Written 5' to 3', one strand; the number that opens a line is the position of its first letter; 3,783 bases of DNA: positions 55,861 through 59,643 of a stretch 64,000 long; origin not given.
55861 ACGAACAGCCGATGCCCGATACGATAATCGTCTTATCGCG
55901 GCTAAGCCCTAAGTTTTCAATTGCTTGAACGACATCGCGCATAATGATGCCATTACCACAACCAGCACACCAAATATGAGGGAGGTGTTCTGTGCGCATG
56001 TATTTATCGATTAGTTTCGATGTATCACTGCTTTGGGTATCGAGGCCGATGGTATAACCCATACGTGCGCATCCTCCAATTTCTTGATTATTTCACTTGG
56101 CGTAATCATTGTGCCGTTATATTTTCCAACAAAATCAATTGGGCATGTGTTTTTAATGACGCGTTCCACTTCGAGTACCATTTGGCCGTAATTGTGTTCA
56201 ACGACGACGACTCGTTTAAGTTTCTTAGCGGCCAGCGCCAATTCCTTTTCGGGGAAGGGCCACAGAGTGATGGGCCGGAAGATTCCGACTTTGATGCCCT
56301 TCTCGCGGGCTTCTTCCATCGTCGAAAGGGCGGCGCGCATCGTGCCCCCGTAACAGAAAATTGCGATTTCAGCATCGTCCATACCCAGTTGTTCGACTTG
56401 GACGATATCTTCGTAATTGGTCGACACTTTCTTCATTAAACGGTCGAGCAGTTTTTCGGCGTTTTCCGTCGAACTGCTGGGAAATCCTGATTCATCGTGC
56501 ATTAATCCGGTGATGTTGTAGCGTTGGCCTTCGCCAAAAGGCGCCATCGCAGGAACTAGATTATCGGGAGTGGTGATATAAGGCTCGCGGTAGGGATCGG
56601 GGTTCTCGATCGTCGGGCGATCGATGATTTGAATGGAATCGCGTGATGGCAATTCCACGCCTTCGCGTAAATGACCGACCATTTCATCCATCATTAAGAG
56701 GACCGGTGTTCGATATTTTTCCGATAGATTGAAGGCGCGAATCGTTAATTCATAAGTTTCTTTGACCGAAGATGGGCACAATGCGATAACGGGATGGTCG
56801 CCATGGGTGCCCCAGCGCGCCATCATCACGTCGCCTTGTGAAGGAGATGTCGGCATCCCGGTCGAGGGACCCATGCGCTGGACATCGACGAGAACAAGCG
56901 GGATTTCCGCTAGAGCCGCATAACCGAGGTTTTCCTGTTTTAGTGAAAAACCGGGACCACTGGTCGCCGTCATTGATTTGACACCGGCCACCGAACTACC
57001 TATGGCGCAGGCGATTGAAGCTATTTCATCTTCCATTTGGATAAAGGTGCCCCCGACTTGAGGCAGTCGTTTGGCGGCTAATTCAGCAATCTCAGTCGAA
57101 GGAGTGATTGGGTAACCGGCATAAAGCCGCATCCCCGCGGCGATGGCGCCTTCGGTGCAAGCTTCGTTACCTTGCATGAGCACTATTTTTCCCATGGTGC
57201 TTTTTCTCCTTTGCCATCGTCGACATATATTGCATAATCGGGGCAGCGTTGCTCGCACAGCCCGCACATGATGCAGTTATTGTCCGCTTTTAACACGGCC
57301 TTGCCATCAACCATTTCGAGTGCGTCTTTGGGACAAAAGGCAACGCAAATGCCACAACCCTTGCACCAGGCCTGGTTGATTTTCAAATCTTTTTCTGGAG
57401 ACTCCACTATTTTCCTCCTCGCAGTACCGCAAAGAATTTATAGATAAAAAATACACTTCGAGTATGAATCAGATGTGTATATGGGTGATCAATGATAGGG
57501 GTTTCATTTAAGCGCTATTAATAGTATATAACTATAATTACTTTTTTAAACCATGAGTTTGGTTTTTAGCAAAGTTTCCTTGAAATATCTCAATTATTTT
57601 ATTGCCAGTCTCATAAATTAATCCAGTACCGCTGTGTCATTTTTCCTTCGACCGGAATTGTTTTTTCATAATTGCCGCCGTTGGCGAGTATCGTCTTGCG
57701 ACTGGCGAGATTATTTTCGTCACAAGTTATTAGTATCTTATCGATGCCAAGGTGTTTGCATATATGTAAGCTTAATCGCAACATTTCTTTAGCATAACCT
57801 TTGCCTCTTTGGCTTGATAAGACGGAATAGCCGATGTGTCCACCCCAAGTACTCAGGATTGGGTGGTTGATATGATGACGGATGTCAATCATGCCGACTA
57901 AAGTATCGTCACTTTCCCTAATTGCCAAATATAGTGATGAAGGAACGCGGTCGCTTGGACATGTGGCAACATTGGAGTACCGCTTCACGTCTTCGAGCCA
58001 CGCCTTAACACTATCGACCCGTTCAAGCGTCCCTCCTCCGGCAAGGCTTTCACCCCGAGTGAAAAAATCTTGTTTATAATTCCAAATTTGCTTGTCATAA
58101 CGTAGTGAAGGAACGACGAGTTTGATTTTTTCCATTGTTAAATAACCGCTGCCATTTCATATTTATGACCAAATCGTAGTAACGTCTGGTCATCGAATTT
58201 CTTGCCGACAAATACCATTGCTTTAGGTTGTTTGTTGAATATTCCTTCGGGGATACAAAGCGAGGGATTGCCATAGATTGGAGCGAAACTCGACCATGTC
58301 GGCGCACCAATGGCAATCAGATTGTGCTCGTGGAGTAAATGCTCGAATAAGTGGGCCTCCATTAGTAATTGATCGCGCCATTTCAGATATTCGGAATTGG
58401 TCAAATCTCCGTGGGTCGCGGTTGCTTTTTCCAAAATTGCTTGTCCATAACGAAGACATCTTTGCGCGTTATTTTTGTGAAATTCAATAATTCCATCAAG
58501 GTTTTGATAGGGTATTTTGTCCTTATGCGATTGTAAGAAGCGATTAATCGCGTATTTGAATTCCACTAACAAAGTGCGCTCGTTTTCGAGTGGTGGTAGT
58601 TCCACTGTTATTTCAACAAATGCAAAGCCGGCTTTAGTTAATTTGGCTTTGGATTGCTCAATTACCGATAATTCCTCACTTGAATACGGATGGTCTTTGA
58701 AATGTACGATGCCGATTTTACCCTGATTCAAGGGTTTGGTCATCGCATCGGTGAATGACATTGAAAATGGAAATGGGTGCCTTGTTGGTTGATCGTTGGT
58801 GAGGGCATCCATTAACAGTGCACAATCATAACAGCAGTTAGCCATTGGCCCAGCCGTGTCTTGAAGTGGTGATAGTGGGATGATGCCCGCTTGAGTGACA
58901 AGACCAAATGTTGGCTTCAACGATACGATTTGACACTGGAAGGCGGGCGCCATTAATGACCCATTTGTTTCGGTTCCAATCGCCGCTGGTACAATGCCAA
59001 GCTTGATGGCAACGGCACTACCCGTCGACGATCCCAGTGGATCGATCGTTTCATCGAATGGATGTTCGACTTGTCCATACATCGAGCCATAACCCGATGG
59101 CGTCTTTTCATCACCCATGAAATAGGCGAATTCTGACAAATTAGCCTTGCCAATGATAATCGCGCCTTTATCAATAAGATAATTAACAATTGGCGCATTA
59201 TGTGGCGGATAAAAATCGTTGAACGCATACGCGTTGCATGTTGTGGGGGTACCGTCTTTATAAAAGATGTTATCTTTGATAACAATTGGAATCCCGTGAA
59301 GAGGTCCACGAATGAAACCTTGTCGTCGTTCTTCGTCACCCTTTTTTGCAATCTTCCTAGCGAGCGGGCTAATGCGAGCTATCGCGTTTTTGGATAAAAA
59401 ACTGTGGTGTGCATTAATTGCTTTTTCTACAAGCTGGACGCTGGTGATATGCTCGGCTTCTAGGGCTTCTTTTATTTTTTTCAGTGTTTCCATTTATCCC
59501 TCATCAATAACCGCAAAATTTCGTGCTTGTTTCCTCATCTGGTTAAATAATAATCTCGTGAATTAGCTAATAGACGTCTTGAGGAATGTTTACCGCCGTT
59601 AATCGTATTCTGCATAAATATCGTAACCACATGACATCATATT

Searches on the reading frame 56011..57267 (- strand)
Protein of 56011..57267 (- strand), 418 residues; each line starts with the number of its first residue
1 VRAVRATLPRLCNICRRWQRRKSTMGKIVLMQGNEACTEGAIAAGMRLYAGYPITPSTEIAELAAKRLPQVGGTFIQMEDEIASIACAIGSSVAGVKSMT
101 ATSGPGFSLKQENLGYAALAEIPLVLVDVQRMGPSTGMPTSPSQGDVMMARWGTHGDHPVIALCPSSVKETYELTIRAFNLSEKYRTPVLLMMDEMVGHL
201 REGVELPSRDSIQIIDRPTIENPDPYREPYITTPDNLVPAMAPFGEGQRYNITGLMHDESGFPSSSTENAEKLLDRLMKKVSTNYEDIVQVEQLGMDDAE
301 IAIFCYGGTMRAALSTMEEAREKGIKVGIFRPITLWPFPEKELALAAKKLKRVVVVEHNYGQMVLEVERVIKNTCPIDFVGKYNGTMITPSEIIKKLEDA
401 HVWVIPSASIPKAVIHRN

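Call 44: search_protein_families(library=pfam, proteins=[window:56011-57267:-], max_evalue=0.00001)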
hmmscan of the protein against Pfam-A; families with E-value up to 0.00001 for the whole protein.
window:56011-57267:- (418 aa): 3 families
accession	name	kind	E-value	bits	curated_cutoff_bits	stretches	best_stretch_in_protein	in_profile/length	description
PF01855.24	POR_N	-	9.5e-68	228.8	27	1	39-269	1-224/231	Pyruvate flavodoxin/ferredoxin oxidoreductase, thiamine diP-bdg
PF17147.9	PFOR_II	-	6.9e-24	84.6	27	1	299-393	1-102/102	Pyruvate:ferredoxin oxidoreductase core domain II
PF02780.25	Transketolase_C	-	2.7e-09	37.4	25.9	1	298-363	9-74/124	Transketolase, C-terminal domain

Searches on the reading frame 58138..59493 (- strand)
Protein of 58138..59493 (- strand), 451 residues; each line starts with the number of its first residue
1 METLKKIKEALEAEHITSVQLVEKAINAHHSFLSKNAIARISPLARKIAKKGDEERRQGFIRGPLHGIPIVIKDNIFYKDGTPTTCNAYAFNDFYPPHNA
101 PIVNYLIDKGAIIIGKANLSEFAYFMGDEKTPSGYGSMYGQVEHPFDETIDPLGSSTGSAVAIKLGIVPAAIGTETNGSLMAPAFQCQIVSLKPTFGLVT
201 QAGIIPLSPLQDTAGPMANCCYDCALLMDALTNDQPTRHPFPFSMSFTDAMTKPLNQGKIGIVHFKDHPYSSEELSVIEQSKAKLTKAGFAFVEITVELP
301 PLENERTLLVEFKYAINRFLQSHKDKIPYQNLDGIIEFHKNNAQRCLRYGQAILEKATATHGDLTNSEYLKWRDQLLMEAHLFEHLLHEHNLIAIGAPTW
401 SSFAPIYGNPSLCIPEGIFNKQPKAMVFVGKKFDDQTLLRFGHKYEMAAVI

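Call 44: search_protein_families(library=pfam, proteins=[window:58138-59493:-], max_evalue=0.00001)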
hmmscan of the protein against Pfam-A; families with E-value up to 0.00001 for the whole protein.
window:58138-59493:- (451 aa): 1 family
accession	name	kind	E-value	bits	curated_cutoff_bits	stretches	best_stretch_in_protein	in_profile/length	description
PF01425.27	Amidase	-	3.1e-61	208.2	27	1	36-405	18-382/445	Amidase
